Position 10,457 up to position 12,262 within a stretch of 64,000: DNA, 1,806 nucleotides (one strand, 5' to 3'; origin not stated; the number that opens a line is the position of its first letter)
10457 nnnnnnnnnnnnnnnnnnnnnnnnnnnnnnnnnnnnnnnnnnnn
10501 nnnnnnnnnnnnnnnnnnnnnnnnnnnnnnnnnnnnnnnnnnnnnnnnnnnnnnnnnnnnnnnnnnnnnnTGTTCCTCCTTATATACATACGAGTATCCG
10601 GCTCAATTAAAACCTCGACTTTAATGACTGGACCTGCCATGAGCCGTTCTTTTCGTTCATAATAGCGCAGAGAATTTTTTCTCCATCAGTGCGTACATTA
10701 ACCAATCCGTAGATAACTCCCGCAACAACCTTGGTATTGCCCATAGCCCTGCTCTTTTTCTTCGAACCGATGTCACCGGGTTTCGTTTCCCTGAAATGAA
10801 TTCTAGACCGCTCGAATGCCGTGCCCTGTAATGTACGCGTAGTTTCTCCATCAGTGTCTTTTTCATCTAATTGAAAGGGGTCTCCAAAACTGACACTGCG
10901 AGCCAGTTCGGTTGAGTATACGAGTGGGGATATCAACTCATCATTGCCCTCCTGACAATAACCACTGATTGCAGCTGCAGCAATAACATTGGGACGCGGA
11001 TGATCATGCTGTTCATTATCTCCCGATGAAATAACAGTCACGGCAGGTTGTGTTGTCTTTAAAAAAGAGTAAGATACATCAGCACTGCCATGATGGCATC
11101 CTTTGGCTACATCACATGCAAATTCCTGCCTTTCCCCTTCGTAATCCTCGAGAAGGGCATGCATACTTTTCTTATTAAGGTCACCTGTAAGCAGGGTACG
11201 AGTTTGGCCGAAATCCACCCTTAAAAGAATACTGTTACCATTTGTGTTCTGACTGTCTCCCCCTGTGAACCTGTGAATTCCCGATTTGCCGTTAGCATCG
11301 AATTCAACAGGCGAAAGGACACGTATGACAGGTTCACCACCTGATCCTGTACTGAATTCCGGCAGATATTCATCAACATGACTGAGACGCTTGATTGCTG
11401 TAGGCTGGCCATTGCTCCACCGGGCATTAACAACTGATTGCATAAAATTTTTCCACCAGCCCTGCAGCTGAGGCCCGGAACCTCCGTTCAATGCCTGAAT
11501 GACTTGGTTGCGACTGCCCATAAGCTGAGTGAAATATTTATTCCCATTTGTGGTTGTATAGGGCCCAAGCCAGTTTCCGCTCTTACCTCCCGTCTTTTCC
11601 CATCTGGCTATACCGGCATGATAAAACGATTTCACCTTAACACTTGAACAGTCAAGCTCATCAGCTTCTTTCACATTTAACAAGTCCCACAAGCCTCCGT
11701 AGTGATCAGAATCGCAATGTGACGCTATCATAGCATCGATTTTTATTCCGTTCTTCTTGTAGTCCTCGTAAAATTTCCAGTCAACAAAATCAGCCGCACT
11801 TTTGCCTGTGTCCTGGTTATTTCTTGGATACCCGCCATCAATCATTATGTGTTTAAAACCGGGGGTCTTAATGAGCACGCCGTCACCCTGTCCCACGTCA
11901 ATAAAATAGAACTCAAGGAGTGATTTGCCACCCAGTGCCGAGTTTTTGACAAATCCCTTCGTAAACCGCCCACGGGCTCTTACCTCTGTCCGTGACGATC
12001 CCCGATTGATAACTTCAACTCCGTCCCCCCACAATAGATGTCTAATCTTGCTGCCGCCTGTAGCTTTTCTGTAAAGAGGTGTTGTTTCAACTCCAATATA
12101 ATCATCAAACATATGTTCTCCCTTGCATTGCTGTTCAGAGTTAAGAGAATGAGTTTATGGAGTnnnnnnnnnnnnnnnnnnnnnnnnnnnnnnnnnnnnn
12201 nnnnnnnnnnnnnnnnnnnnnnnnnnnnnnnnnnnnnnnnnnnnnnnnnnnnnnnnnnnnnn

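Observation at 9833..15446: Four signal-peptide-less hydrolase genes co-directional and downstream of the CIS: candidate multi-enzyme payload or lysis/release module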

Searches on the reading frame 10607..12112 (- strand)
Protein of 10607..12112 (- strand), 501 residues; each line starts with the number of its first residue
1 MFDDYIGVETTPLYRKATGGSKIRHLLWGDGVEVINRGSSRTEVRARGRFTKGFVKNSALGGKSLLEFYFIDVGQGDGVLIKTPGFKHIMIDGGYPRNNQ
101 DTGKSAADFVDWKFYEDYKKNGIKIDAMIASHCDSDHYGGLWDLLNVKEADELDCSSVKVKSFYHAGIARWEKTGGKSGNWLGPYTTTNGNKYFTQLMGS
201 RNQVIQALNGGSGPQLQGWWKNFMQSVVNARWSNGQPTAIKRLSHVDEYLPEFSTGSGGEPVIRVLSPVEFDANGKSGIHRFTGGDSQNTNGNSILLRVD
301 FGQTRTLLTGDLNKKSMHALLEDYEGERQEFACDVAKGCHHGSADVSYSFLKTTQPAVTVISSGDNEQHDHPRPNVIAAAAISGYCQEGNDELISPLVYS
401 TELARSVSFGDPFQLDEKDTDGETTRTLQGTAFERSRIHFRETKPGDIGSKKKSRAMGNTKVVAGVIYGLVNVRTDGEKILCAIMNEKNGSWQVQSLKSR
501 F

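Call 5: search_protein_families(library=pfam, proteins=[window:10607-12112:-], max_evalue=0.01)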
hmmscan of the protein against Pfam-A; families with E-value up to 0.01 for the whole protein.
window:10607-12112:- (501 aa): 1 family
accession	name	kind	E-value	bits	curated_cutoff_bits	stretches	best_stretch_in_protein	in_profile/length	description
PF00753.33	Lactamase_B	-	4.2e-07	30.5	22.7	1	73-150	3-69/196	Metallo-beta-lactamase superfamily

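Call 12: search_protein_families(library=ncbifam, proteins=[window:10607-12112:-], max_evalue=0.01)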
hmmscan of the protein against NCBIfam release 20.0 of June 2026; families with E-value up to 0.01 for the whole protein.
window:10607-12112:- (501 aa): 5 families
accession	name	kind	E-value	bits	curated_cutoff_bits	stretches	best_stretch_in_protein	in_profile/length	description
TIGR00361.1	ComEC_Rec2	equivalog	2.2e-22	79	190.05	2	66-160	441-527/663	DNA internalization-related competence protein ComEC/Rec2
NF041809.1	Avs1a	equivalog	3.9e-18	65.4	420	2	283-379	244-340/387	AVAST type 1 anti-phage system MBL fold metallo-hydrolase Avs1a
NF058524.1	6A-MBL_enzyme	equivalog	5.7e-13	48.7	220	1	71-345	2-258/346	anti-phage 6A-MBL system MBL-fold protein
NF008580.0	PRK11539.1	equivalog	1.8e-12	46.5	969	2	288-376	618-704/758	ComEC family protein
NF049846.1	blaAHM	exception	3e-07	29.6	590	1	278-371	181-270/304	AHM family subclass B3-like metallo-beta-lactamase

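Call 13: search_protein_families(library=padloc, proteins=[window:10607-12112:-], max_evalue=0.01)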
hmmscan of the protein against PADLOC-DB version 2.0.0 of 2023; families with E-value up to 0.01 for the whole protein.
window:10607-12112:- (501 aa): 7 families
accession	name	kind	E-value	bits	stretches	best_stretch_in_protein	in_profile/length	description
PDLC03854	LmuA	-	4.5e-19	66.8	2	286-379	208-302/345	-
PDLC02158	Avs1a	-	1.4e-17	62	2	282-379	245-342/392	-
PDLC03805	RTasMBL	-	2.8e-17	60.9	2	70-158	5-81/322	DRT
PDLC04675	PDC-M48B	-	7.8e-11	39.7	2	278-366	141-232/291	-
PDLC04676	PDC-M48B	-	7e-09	32.9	1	86-153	31-89/357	-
PDLC04677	PDC-M48B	-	1.5e-05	22.4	0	70-145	7-80/339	-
PDLC04673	PDC-M48B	-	0.00042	17.8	0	262-369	131-235/296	-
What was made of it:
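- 10607..12112 (-): Leaderless soluble ComEC-type metallo-beta-lactamase-fold hydrolase (501 aa), a probable nuclease: N-terminal small beta-barrel, MBL core (HxDxDH 132-137, CHHG 339) and a C-terminal beta domain. Family matches in calls 5, 12 and 13.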

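Call 27: find_homologous_proteins(query=window:10607-12112:-, max_evalue=0.00001)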
Query window:10607-12112:- (501 aa): 3012 proteins with E <= 0.00001 among 8000 candidates; the best 120 are listed.
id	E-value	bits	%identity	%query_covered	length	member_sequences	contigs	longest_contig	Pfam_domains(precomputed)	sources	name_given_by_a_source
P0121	0.0e+0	1164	100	100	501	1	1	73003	PF00753.34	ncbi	-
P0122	8.5e-276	933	78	100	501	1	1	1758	-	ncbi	-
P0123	6.4e-275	930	79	100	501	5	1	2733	PF00753.34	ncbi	-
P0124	1.4e-268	910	76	100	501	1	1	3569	PF00753.34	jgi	jgi:beta-lactamase superfamily II metal-dependent hydrolase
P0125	2.7e-247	839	71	100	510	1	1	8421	PF00753.34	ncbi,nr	ncbi:hypothetical protein BVY01_02950 [bacterium I07]|nr:hypothetical protein BVY01_02950 [bacterium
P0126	1.3e-239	814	68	100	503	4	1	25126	PF00753.34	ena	-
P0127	2.2e-210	718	60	100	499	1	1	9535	PF00753.34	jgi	-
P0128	2.9e-208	711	61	100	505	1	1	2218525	PF00753.34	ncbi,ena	-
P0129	8.4e-208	709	60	100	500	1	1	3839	PF00753.34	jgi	jgi:glyoxylase-like metal-dependent hydrolase (beta-lactamase superfamily II)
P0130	1.3e-207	708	60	100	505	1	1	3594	PF00753.34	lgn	-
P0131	7.8e-203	693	60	100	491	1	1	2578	PF00753.34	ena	-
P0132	1.3e-201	689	59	100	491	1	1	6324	PF00753.34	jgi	-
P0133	1.5e-201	688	58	100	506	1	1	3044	PF00753.34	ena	-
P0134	3.7e-201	687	59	100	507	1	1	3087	PF00753.34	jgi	jgi:beta-lactamase superfamily II metal-dependent hydrolase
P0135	1.3e-200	685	59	99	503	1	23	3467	PF00753.34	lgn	-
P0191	6.6e-185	634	56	100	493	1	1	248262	PF00753.34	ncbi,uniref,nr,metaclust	ncbi:ComEC/Rec2 family competence protein [Rhodopirellula europaea]|uniref:Competence protein n=1 Ta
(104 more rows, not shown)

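Call 28: find_encoding_contigs(protein=P0126, flank=10000, max_places=1)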
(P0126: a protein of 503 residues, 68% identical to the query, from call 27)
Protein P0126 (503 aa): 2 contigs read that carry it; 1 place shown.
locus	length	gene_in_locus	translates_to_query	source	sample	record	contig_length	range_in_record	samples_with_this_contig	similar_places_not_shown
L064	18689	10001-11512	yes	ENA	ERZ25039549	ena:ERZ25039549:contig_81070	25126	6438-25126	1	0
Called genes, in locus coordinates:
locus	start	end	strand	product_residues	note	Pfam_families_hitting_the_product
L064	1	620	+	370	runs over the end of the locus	-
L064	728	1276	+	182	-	-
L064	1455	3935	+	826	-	PF10720:DUF2515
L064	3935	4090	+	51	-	-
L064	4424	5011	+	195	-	PF13640:2OG-FeII_Oxy_3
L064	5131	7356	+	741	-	PF27189:YkzU (weak)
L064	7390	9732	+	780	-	PF01551:Peptidase_M23, PF01471:PG_binding_1 (faint)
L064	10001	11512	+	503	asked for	PF00753:Lactamase_B (faint)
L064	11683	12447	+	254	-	-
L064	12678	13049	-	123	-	PF01609:DDE_Tnp_1, PF13586:DDE_Tnp_1_2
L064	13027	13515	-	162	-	PF13340:DUF4096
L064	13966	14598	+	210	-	-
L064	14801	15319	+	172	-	PF08299:Bac_DnaA_C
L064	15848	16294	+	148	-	PF14907:NTP_transf_5 (weak), PF19502:DUF6036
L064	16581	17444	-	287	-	PF02353:CMAS (weak), PF13489:Methyltransf_23, PF08241:Methyltransf_11, PF08242:Methyltransf_12, PF13649:Methyltransf_25, PF13847:Methyltransf_31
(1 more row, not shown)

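Call 29: find_encoding_contigs(protein=P0128, flank=10000, max_places=1)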
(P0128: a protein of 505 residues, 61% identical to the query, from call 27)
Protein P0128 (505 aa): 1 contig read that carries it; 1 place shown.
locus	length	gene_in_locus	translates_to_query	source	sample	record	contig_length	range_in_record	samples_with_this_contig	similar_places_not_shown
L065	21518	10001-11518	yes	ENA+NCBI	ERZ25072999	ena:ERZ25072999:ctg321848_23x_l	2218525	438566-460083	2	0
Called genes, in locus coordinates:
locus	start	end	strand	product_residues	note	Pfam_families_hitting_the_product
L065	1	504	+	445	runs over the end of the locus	PF00202:Aminotran_3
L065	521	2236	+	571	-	PF02133:Transp_cyt_pur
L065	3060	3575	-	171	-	-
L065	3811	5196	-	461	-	PF01139:RtcB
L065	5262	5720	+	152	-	-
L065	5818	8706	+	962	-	PF23500:DUF7133, PF00034:Cytochrom_C, PF13442:Cytochrome_CBB3, PF06439:3keto-disac_hyd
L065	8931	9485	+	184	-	PF07638:Sigma70_ECF (weak), PF04542:Sigma70_r2, PF08281:Sigma70_r4_2, PF04545:Sigma70_r4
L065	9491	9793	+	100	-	-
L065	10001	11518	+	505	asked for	PF00753:Lactamase_B (faint)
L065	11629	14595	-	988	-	PF13229:Beta_helix (faint)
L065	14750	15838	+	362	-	PF00211:Guanylate_cyc (weak)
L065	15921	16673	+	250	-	-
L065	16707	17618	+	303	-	-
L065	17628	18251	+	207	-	PF12146:Hydrolase_4 (faint), PF20408:Abhydrolase_11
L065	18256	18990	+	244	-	PF00520:Ion_trans, PF07885:Ion_trans_2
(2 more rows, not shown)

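Call 30: find_encoding_contigs(protein=P0191, flank=10000, max_places=1)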
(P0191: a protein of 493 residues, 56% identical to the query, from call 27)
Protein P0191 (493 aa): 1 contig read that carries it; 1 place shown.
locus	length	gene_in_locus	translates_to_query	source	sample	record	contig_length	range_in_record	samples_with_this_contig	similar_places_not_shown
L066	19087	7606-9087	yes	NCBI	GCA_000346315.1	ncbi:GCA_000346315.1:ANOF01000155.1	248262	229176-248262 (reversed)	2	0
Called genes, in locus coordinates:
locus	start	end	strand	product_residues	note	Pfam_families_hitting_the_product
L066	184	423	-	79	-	-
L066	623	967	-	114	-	-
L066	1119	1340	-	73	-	-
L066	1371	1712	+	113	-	PF12728:HTH_17 (weak)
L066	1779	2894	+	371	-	PF13102:Phage_int_SAM_5, PF00589:Phage_integrase (weak)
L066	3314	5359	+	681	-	PF00239:Resolvase, PF07508:Recombinase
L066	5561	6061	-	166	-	PF00665:rve, PF13683:rve_3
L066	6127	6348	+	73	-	-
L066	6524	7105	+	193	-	PF08547:CIA30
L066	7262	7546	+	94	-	-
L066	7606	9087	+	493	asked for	PF00753:Lactamase_B (faint)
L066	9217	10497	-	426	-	-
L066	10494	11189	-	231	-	PF08878:HamA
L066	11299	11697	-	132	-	-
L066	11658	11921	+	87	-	PF13551:HTH_29 (faint), PF02796:HTH_7, PF13936:HTH_38, PF13412:HTH_24 (weak), PF13384:HTH_23 (weak), PF13518:HTH_28 (weak)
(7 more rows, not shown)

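Call 45: search_protein_families(library=phrogs, proteins=[window:10607-12112:-], max_evalue=0.01)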
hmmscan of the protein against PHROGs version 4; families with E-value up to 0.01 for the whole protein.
window:10607-12112:- (501 aa): 3 families
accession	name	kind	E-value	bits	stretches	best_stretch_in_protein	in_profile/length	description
phrog_14556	-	unknown function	1.7e-20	74.2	2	286-376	261-348/451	-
phrog_7043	-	tail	2.4e-17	63.8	2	288-379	767-855/1077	tail protein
phrog_36445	-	unknown function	4e-09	37.5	1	288-377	69-155/195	-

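Call 52: search_solved_structures(query=window:10607-12112:-, max_evalue=0.01)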
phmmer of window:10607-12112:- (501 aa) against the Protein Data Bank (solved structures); distinct sequences matched with E-value up to 0.01: 6.
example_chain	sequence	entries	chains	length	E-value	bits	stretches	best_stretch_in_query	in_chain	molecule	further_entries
9ic4_A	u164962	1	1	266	1.9e-17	66.2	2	66-142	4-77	Competence protein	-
30bt_A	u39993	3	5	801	1.6e-16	63.2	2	64-144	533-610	Beta-lactamase-like domain | ComEC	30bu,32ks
9vc6_A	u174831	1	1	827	6.5e-11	44.6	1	284-380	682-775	Competence protein ComEC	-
9vc9_A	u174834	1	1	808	1.5e-05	27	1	289-379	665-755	Dna internalization-related competence protein rec2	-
9vcb_A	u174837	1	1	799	6e-05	24.9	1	291-377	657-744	DNA internalization-related competence protein ComEC/Rec2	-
9vcf_A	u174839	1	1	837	6.5e-05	24.8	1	291-377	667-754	DNA internalization-related competence protein ComEC/Rec2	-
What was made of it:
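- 10607..12112 (-): Sequence match to solved ComEC MBL domains (call 52).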

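Call 54: find_encoding_contigs(protein=P0125, flank=10000, max_places=2)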
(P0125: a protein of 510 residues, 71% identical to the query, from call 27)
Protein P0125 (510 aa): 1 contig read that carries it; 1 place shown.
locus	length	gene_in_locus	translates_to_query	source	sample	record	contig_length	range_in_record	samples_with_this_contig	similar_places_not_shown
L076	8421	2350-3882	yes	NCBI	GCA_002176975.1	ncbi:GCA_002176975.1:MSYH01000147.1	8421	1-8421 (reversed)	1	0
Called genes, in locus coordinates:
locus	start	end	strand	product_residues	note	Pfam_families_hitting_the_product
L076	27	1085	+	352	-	PF01244:Peptidase_M19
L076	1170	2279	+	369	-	PF20551:DUF6765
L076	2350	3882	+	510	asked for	PF00753:Lactamase_B (weak)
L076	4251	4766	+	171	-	-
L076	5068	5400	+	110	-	PF00216:Bac_DNA_binding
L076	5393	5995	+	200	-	PF13424:TPR_12, PF17874:TPR_MalT (weak), PF13432:TPR_16, PF12895:ANAPC3, PF14559:TPR_19 (weak), PF00515:TPR_1 (weak), PF07719:TPR_2 (weak), PF13181:TPR_8 (weak), +11 more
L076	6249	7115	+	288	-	PF16138:DUF4846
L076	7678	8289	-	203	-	-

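Call 82: predict_structure(alignment_id=A1)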
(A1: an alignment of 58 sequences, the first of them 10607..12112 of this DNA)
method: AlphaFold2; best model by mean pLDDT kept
length: 501 residues; sequences in the alignment: 58
mean_pLDDT: 89.1   pTM: 0.88
mean pLDDT of the five models: 89.1, 88.8, 88.6, 88.3, 88.0
residues with pLDDT >= 90: 336; 70-90: 124; 50-70: 36; < 50: 5
segments of 3 or more residues with pLDDT < 50: none
pLDDT, mean of each block of 10 residues (from residue 1): 95 95 95 97 94 97 97 83 97 85 83 93 96 88 75 83 97 85 94 96 93 90 96 94 97 87 98 96 89 95 95 90 96 85 70 93 60 78 92 91 71 92 95 92 68 88 68 97 82 93 94
secondary structure, 60 per line:
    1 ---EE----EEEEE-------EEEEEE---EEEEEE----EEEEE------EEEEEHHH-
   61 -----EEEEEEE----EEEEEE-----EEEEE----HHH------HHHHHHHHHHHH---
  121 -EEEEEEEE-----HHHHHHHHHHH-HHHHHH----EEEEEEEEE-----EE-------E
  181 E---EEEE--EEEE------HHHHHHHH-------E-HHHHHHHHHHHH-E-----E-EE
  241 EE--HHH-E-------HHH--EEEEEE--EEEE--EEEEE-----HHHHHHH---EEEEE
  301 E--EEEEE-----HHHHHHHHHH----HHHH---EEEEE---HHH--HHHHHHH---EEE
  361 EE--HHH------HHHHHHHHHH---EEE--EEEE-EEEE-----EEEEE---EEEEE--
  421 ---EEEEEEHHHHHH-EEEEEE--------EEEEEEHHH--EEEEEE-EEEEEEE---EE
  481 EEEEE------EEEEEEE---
elements in order: E10-14 E22-27 E31-36 E41-45 E52-56 E66-72 E77-82 E88-92 H106-117 E122-129 H135-145 H147-152 E157-165 E185-188 E191-194 H201-208 H218-229 E239-242 E262-267 E270-273 E276-280 H286-292 E296-301 E304-308 H314-323 H328-331 E335-339 H348-354 E358-362 H374-383 E387-389 E392-395 E397-400 E406-410 E414-418 E424-429 H430-435 E437-442 E451-456 E462-467 E469-475 E479-485 E492-498

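Call 84: fold_search(model_id=the predicted structure, library=pdb)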
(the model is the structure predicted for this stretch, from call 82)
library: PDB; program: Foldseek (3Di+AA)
matches with E <= 10: 596; with E <= 0.001: 28
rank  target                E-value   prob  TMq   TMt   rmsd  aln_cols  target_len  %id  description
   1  9ic4                  1.2e-11  1.00  0.43  0.77   6.0       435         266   18  Crystal structure of beta-lactamase-like domain of ComEC from Moorella glycerini (released 2025-10-01)
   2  8gyg_B                3.0e-06  1.00  0.32  0.48   7.9       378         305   10  Purification ,Crystallization and X-ray Diffraction analysis of a novel arysulfatase from Pseudoalteromonas atlantica  (released 2023-10-18)
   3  8gyg_A                1.2e-05  1.00  0.30  0.47   8.2       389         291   10  Purification ,Crystallization and X-ray Diffraction analysis of a novel arysulfatase from Pseudoalteromonas atlantica  (released 2023-10-18)
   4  2wyl_D                3.7e-05  1.00  0.28  0.43   6.3       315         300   11  Apo structure of a metallo-b-lactamase (released 2010-04-14)
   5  2wyl_E                4.4e-05  1.00  0.28  0.42   6.2       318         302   12  Apo structure of a metallo-b-lactamase (released 2010-04-14)
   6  3bv6_A                5.5e-05  1.00  0.27  0.36  12.0       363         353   13  Crystal structure of uncharacterized metallo protein from Vibrio cholerae with beta-lactamase like fold (released 2008-01-29)
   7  2wyl_B                5.8e-05  1.00  0.30  0.45   6.9       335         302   11  Apo structure of a metallo-b-lactamase (released 2010-04-14)
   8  3bv6_B                5.8e-05  1.00  0.29  0.38   8.7       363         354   14  Crystal structure of uncharacterized metallo protein from Vibrio cholerae with beta-lactamase like fold (released 2008-01-29)
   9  2wym_C                8.0e-05  1.00  0.28  0.43   6.3       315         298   12  Structure of a metallo-b-lactamase (released 2010-04-14)
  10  2wyl_C                8.5e-05  1.00  0.29  0.44   5.9       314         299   11  Apo structure of a metallo-b-lactamase (released 2010-04-14)
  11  4xww_A                1.1e-04  1.00  0.27  0.25  12.1       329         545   10  Crystal structure of RNase J complexed with RNA (released 2015-12-16)
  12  2wyl_A                1.6e-04  1.00  0.28  0.42   6.6       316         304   10  Apo structure of a metallo-b-lactamase (released 2010-04-14)
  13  6knt_B                2.1e-04  1.00  0.31  0.57   5.7       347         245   12  Crystal structure of the metallo-beta-lactamase fold protein YhfI from Bacillus subtilis (space group P4332) (released 2019-09-18)
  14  6knt_C                2.3e-04  1.00  0.32  0.58   5.8       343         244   12  Crystal structure of the metallo-beta-lactamase fold protein YhfI from Bacillus subtilis (space group P4332) (released 2019-09-18)
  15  2wym_B                2.5e-04  1.00  0.30  0.46   6.1       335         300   12  Structure of a metallo-b-lactamase (released 2010-04-14)
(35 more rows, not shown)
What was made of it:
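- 10607..12112 (-): Best fold match is the ComEC beta-lactamase-like domain 9IC4 (target TM 0.77), followed by RNase J and CPSF73 nucleases (calls 82, 84).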

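Call 88: search_dna_similar(query=window:10607-12112:-, collection=plasmids, mode=protein, max_evalue=1e-20, max_rows=10)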
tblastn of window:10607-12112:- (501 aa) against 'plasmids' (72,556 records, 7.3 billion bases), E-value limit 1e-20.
Records with a match: 1; places in all: 1; records where one place covers at least 80% of the query: 0.
Best place of each record, by identity: <60% 1.
By first word of the organism name: Rhizobium 1.
By predicted mobility (MOB-suite, as given by PLSDB): mobilizable 1.
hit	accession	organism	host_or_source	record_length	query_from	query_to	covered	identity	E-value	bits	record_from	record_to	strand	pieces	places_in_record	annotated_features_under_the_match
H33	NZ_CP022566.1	Rhizobium leguminosarum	Root nodule,Pisum sativum root-nodule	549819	27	404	75%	28.0%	3e-30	133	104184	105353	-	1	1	hypothetical protein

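Call 94: search_protein_families(library=pfam, proteins=[L076:4251-4766:+], max_evalue=0.01)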
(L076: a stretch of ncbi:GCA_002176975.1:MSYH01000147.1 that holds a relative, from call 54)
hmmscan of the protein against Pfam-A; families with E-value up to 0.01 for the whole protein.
L076:4251-4766:+ (171 aa): 0 families
